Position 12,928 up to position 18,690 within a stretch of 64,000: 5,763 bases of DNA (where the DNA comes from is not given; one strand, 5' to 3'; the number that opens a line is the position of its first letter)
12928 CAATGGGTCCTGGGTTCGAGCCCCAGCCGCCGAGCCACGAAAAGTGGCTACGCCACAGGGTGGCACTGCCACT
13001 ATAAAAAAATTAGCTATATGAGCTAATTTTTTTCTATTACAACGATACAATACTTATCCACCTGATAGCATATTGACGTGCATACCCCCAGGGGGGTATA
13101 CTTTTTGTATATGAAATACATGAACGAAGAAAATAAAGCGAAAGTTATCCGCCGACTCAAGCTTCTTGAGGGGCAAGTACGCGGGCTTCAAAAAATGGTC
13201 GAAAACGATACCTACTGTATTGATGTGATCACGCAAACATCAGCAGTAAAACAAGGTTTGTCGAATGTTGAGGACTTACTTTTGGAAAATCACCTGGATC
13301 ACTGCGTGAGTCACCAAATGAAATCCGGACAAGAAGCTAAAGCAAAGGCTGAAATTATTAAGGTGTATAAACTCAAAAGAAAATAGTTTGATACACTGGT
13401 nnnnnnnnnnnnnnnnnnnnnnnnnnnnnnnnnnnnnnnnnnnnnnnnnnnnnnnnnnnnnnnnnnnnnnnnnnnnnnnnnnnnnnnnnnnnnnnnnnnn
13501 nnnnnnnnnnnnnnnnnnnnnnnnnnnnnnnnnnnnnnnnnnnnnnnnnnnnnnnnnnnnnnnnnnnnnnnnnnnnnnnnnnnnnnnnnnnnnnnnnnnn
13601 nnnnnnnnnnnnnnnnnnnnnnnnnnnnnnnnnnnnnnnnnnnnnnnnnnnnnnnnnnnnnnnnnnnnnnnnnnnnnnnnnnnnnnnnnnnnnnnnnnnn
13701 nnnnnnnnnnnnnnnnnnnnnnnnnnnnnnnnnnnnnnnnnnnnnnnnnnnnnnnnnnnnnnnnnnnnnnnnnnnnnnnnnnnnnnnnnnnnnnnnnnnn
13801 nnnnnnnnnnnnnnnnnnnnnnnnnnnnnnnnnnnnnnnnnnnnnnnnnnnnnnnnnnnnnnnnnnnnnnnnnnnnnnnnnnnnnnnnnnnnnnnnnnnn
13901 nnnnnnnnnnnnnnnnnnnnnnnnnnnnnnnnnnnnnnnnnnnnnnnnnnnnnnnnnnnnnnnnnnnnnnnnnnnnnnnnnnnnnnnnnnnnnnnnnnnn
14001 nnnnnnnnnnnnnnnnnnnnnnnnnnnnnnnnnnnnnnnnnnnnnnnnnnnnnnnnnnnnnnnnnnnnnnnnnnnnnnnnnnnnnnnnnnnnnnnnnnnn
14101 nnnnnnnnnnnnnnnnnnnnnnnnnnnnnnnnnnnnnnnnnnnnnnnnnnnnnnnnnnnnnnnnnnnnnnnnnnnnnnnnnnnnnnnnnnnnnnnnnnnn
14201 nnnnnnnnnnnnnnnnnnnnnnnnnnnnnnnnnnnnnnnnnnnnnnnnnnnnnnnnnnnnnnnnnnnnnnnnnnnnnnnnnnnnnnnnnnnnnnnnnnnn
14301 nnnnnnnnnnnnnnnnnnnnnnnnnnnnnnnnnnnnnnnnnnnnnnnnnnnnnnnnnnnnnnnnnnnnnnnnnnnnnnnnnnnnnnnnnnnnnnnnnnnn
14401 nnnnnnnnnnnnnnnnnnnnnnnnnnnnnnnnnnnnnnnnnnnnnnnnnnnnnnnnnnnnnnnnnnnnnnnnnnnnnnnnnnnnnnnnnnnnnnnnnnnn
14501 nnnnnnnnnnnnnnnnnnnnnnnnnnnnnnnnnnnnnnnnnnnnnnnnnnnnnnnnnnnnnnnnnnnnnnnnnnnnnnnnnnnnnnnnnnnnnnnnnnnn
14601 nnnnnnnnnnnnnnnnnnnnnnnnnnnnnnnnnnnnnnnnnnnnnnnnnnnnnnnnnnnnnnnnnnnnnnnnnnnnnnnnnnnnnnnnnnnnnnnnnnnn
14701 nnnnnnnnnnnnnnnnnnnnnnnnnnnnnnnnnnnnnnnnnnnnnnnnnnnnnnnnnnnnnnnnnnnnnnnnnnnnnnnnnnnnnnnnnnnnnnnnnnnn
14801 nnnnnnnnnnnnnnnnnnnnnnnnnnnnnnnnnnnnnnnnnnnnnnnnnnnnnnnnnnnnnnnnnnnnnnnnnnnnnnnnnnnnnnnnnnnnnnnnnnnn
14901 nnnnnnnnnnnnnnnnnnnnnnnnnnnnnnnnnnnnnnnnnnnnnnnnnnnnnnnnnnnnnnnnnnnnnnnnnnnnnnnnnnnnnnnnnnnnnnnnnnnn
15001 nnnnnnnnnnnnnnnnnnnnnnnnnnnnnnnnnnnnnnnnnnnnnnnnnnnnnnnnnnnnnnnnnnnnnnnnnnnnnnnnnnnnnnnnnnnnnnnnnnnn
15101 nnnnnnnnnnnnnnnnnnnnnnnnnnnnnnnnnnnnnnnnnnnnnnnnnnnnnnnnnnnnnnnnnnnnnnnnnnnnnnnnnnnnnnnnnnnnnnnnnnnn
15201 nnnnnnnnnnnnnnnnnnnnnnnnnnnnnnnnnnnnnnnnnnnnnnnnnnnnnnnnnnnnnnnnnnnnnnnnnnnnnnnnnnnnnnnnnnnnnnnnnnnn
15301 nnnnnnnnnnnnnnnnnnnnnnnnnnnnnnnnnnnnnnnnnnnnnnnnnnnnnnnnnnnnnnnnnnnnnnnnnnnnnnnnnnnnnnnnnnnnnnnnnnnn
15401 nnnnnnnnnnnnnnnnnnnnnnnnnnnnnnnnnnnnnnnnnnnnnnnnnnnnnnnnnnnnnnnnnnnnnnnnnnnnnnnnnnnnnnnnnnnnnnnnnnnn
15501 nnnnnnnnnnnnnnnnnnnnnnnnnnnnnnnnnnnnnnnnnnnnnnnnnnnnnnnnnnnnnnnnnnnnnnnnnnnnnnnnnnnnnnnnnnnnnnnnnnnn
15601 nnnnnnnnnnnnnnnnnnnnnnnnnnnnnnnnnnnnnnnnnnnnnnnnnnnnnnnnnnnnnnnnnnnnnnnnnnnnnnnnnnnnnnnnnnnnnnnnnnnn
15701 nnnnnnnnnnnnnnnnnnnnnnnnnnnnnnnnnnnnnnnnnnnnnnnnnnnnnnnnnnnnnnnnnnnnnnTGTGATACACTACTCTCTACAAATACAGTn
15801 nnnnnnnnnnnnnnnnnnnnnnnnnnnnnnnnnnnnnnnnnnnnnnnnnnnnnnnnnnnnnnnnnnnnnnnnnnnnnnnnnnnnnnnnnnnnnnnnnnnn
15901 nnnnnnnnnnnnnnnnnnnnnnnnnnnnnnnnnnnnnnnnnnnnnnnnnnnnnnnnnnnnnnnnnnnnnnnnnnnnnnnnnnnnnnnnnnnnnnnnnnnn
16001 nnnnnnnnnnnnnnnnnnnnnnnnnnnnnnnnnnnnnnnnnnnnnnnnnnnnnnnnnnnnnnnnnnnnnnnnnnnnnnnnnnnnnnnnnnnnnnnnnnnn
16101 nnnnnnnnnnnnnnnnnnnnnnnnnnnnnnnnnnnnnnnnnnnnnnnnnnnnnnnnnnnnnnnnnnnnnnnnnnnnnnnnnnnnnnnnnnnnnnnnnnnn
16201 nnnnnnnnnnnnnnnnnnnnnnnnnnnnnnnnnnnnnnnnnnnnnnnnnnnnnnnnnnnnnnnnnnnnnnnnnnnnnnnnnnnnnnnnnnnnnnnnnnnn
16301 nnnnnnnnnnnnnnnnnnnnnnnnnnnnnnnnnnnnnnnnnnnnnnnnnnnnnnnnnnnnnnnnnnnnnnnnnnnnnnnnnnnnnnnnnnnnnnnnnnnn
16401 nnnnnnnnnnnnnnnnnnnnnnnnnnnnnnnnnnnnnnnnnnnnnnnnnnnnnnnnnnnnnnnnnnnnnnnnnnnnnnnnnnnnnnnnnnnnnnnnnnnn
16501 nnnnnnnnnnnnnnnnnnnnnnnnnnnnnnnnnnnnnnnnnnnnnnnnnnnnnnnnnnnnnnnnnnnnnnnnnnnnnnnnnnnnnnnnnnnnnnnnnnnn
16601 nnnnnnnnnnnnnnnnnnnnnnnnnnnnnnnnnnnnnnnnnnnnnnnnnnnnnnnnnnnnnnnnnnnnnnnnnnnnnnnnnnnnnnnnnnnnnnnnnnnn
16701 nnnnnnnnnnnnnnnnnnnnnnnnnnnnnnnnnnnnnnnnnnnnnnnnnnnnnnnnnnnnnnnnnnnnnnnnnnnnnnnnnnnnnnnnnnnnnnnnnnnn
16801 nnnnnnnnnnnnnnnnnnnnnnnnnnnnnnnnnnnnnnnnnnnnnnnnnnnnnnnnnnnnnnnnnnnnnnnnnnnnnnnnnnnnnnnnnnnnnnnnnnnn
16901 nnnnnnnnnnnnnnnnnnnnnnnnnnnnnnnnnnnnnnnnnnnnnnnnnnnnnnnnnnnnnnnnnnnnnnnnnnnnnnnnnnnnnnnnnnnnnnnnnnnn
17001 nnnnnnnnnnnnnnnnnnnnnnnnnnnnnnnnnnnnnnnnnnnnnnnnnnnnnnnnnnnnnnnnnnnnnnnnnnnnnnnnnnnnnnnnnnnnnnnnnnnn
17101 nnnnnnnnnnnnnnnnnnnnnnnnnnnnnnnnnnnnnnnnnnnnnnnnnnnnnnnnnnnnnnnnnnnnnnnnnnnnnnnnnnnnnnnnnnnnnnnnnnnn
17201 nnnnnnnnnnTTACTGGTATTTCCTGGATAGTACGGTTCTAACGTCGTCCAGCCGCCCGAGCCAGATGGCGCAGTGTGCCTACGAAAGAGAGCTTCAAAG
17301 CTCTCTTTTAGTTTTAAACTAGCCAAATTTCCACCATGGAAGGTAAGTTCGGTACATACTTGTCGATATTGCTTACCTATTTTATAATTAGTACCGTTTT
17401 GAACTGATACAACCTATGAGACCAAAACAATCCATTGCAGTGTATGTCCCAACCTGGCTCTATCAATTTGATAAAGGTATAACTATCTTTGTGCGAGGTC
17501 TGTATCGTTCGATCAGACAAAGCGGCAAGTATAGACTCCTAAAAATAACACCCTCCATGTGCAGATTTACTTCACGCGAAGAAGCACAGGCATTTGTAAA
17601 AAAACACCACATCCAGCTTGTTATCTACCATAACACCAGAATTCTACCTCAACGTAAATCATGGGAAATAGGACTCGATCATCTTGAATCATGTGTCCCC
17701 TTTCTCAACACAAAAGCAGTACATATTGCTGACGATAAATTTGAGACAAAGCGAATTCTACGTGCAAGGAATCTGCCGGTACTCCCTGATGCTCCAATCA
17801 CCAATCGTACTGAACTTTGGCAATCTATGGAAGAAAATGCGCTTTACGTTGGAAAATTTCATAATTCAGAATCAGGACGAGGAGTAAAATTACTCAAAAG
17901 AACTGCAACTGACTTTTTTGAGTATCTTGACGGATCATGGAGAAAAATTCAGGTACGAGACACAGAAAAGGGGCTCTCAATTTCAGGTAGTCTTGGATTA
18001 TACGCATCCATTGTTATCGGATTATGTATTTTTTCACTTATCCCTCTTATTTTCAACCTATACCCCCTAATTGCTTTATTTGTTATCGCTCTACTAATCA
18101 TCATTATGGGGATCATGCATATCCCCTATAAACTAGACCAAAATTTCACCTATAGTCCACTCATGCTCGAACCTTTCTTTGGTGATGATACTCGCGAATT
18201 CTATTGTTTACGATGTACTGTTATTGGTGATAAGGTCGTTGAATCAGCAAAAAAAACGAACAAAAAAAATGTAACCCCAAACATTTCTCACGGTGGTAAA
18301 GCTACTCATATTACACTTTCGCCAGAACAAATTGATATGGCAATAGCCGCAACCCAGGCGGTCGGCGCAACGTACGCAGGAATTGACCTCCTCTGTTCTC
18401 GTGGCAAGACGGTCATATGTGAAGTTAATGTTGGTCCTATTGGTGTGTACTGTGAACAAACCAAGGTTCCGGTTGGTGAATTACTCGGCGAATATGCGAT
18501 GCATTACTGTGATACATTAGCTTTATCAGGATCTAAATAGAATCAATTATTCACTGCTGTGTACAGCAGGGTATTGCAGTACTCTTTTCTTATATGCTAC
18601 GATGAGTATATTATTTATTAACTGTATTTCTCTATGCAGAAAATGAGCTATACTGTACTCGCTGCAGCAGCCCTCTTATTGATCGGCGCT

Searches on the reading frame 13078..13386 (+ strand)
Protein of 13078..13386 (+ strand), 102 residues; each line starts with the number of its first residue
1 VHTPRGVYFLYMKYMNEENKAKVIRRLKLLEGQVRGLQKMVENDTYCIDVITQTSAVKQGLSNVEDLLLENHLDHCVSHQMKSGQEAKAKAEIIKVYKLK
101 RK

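Call 6: search_protein_families(library=pfam, proteins=[window:13078-13386:+], max_evalue=0.1)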
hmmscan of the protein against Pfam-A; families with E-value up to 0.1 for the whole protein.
window:13078-13386:+ (102 aa): 3 families
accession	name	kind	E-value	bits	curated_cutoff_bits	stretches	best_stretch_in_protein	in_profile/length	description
PF02583.22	Trns_repr_metal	-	5.4e-25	88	22.8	1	20-96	2-75/78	Metal-sensitive transcriptional repressor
PF15802.11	DCAF17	-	0.012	14.8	27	1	41-101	283-341/474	DDB1- and CUL4-associated factor 17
PF09961.14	DUF2195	-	0.084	13.2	25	0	59-96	10-47/117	Uncharacterized protein conserved in bacteria (DUF2195)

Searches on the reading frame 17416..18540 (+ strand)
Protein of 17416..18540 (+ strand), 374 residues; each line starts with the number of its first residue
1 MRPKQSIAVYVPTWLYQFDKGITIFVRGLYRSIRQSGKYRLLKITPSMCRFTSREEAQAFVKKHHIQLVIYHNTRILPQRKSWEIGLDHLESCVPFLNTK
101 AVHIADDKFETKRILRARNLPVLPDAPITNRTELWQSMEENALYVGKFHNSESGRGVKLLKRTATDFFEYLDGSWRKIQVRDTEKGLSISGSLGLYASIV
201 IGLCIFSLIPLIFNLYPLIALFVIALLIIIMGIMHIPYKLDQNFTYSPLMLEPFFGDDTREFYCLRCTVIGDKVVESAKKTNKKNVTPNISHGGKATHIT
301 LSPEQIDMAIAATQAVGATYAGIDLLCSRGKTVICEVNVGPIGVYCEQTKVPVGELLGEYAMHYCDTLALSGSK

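Call 6: search_protein_families(library=pfam, proteins=[window:17416-18540:+], max_evalue=0.1)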
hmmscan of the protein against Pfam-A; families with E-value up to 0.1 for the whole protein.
window:17416-18540:+ (374 aa): 2 families
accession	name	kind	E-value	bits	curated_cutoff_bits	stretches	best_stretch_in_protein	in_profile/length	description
PF08443.16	RimK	-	4.2e-14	53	21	1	264-341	89-167/188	RimK-like ATP-grasp domain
PF02655.19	ATP-grasp_3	-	0.051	14.1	23.2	0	293-338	105-154/160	ATP-grasp domain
